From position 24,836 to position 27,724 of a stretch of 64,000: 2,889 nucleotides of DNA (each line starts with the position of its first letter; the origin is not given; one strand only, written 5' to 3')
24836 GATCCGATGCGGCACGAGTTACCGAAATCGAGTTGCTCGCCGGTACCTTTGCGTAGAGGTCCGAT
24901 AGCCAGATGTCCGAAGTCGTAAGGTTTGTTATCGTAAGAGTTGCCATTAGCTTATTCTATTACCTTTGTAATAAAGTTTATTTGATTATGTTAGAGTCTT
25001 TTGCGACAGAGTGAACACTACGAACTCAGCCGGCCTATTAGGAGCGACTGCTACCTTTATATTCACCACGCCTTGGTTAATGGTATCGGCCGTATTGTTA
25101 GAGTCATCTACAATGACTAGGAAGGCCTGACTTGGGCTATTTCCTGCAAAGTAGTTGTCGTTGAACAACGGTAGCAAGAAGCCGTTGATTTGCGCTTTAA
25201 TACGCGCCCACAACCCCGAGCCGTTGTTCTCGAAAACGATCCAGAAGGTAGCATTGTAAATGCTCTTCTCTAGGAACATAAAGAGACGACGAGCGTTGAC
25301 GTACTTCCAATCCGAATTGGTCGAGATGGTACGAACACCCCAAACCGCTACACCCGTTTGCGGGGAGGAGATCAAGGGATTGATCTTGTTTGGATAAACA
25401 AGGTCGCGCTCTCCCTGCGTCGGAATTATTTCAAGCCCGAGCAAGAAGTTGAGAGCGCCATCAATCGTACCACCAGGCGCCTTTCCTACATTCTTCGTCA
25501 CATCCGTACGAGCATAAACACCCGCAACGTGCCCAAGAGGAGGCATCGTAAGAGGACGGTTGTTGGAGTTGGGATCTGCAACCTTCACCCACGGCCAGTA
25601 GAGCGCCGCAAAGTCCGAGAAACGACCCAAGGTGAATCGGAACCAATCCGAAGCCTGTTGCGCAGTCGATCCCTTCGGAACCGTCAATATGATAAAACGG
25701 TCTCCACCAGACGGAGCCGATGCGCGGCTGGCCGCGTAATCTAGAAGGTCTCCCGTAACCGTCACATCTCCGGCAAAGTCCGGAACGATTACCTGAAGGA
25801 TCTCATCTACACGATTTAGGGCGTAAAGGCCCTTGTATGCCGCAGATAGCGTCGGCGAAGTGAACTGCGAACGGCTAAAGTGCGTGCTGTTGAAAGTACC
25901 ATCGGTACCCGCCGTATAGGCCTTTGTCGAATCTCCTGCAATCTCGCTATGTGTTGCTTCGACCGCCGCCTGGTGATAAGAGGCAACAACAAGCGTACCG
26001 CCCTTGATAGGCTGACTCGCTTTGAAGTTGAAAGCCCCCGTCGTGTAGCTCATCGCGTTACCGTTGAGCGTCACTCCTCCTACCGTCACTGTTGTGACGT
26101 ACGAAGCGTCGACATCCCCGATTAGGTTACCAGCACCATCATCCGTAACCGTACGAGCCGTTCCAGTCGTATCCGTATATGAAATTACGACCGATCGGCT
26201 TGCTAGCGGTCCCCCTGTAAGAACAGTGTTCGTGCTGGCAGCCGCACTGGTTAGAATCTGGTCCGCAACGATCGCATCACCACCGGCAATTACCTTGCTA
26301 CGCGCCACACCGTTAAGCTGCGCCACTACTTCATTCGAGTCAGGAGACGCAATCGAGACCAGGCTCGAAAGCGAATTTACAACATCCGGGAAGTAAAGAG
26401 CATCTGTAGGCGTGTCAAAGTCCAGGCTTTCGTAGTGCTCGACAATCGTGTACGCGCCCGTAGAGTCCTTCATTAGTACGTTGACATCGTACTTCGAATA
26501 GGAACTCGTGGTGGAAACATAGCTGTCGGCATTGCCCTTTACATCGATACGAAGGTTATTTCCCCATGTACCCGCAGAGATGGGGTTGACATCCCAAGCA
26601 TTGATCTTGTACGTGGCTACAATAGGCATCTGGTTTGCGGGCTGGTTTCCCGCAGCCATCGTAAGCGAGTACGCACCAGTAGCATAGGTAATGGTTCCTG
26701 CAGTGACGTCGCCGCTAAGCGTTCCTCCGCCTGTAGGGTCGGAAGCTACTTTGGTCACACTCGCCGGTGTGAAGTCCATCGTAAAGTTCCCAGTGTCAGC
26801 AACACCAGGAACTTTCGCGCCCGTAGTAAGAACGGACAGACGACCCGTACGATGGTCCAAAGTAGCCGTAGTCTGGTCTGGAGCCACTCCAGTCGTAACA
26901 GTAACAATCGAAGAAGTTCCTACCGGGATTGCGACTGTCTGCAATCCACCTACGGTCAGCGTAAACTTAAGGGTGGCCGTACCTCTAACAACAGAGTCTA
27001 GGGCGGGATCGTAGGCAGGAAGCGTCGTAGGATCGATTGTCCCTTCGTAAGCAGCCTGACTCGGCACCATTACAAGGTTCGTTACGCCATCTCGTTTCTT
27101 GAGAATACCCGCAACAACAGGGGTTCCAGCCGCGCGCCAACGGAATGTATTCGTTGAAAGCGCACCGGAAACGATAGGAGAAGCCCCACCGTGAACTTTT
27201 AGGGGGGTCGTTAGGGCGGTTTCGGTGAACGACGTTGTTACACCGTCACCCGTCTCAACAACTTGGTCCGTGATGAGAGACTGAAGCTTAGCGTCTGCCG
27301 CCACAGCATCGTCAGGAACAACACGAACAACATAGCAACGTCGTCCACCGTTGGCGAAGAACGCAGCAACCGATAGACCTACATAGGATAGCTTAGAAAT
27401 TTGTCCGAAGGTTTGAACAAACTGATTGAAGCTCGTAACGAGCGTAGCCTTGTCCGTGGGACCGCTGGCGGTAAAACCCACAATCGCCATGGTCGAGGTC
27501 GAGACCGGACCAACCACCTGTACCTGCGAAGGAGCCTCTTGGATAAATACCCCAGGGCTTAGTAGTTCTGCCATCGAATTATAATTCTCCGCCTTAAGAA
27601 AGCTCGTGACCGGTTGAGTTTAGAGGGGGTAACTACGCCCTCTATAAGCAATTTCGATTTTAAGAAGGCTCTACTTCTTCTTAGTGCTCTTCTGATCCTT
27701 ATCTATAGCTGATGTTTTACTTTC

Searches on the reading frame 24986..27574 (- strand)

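Call 3: search_protein_families(library=pfam, proteins=[window:24986-27574:-], max_evalue=0.01)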
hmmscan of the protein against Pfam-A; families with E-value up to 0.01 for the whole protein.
window:24986-27574:- (862 aa): 2 families
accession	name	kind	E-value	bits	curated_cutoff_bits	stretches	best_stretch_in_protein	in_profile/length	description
PF04984.19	Phage_sheath_1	-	5.9e-10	39.7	31.4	1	615-749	43-167/168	Phage tail sheath protein subtilisin-like domain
PF17482.7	Phage_sheath_1C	-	2.2e-08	34.5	26.9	1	752-857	2-102/104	Phage tail sheath C-terminal domain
